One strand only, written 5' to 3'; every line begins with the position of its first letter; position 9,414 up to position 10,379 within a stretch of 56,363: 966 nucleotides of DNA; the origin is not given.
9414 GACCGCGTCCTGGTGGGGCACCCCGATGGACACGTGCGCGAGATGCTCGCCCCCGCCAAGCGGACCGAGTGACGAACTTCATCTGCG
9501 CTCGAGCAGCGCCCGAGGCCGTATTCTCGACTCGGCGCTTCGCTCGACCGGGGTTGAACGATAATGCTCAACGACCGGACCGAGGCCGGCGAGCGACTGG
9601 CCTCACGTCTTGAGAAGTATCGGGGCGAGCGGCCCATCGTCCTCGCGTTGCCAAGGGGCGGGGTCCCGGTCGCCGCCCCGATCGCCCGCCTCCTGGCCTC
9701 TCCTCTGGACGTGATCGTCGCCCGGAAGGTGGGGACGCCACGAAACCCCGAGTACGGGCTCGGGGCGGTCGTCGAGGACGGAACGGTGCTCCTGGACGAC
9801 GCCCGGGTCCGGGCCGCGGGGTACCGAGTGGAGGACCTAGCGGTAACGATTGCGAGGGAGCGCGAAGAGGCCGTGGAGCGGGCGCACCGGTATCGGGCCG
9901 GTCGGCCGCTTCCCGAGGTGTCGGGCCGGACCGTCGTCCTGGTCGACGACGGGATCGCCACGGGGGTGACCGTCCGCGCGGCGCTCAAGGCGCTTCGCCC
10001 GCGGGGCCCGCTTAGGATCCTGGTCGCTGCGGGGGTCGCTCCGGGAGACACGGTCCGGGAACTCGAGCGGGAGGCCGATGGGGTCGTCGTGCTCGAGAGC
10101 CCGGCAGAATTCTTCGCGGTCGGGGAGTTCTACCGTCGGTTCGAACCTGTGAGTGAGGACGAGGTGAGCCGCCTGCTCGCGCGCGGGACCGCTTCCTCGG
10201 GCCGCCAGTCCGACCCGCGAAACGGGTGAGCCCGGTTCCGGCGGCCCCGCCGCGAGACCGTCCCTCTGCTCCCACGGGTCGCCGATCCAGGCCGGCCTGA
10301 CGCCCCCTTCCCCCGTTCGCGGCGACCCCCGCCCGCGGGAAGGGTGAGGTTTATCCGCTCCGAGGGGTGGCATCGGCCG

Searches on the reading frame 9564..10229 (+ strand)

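Call 3: search_protein_families(library=pfam, proteins=[window:9564-10229:+], max_evalue=0.01)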
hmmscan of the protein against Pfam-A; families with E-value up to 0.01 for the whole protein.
window:9564-10229:+ (221 aa): 3 families
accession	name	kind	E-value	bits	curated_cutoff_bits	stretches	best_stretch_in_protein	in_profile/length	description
PF00156.33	Pribosyltran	-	8.4e-20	71.1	26.3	1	10-171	16-137/158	Phosphoribosyl transferase domain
PF14681.12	UPRTase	-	0.00036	20.5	27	1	116-175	114-176/206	Uracil phosphoribosyltransferase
PF15609.12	PRTase_2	-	0.0076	16.2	28.8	0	121-151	119-149/188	Phosphoribosyl transferase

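Call 4: search_protein_families(library=ncbifam, proteins=[window:9564-10229:+], max_evalue=0.01)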
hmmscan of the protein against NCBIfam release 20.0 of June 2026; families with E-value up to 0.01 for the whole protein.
window:9564-10229:+ (221 aa): 27 families (the best 25 are shown)
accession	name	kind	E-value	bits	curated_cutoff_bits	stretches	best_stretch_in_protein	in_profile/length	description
TIGR01251.1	ribP_PPkin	subfamily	1.6e-09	37.2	113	1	95-159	187-250/309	ribose-phosphate diphosphokinase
NF003549.0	PRK05205.1-5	equivalog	4.8e-08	32.7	138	1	89-148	65-126/182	bifunctional pyr operon transcriptional regulator/uracil phosphoribosyltransferase PyrR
NF002844.0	PRK03092.1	equivalog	1.6e-06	27.6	438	1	78-157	178-259/326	ribose-phosphate diphosphokinase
NF006605.0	PRK09162.1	equivalog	2.3e-06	27.1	181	1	93-155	71-132/183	hypoxanthine-guanine phosphoribosyltransferase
NF003547.0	PRK05205.1-3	equivalog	4.3e-06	26.7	230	1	90-161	76-150/194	bifunctional pyr operon transcriptional regulator/uracil phosphoribosyltransferase PyrR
NF001097.0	PRK00129.1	equivalog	6.4e-06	26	114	1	96-175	100-178/209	uracil phosphoribosyltransferase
NF002320.0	PRK01259.1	subfamily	7e-06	25.6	297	1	115-169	208-264/316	ribose-phosphate diphosphokinase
NF002095.0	PRK00934.1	equivalog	8.9e-06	25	296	1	118-156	202-240/287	ribose-phosphate diphosphokinase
NF002620.0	PRK02277.1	subfamily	1.2e-05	25.1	115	1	91-148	111-168/201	orotate phosphoribosyltransferase-like protein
NF004689.0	PRK06031.1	equivalog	2e-05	23.9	175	1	113-165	146-198/233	phosphoribosyltransferase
NF003548.0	PRK05205.1-4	equivalog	3e-05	23.9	218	1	118-172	87-140/173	bifunctional pyr operon transcriptional regulator/uracil phosphoribosyltransferase PyrR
NF003545.0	PRK05205.1-1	equivalog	4.1e-05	23.1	140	1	118-144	86-112/171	bifunctional pyr operon transcriptional regulator/uracil phosphoribosyltransferase PyrR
NF003428.0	PRK04923.1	equivalog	6e-05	22.3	536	1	80-164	179-262/319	ribose-phosphate diphosphokinase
TIGR01091.1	upp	equivalog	6.2e-05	22.8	208.35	1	95-176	99-177/207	uracil phosphoribosyltransferase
NF002758.0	PRK02812.1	equivalog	6.4e-05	22.2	518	1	80-157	192-266/330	ribose-phosphate pyrophosphokinase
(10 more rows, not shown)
